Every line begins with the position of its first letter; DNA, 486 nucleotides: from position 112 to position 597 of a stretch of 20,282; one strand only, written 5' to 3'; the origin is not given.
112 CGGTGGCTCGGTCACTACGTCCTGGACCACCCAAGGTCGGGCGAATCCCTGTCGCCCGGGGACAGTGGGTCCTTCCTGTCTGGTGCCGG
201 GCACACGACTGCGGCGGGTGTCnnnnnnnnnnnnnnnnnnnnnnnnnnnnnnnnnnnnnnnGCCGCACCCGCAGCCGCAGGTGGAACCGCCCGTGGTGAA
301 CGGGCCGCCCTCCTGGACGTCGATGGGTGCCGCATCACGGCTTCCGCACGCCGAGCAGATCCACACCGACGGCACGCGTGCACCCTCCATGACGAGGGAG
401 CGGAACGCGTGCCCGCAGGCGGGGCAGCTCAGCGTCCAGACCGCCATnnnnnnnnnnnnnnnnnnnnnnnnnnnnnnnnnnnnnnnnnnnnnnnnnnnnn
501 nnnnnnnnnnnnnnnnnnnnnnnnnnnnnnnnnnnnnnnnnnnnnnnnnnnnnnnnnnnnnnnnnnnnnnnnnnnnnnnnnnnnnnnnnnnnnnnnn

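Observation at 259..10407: Compact CoM-dependent epoxide/ketone carboxylation plus bacterial CoM-biosynthesis cluster in a high-GC actinobacterial background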

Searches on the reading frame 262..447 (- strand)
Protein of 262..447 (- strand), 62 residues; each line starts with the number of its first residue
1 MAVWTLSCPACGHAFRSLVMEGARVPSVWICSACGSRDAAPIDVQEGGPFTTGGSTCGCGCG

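Call 58: search_protein_families(library=ncbifam, proteins=[window:262-447:-], max_evalue=0.00001)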
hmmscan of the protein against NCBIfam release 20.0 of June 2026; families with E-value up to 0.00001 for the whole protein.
window:262-447:- (62 aa): 0 families
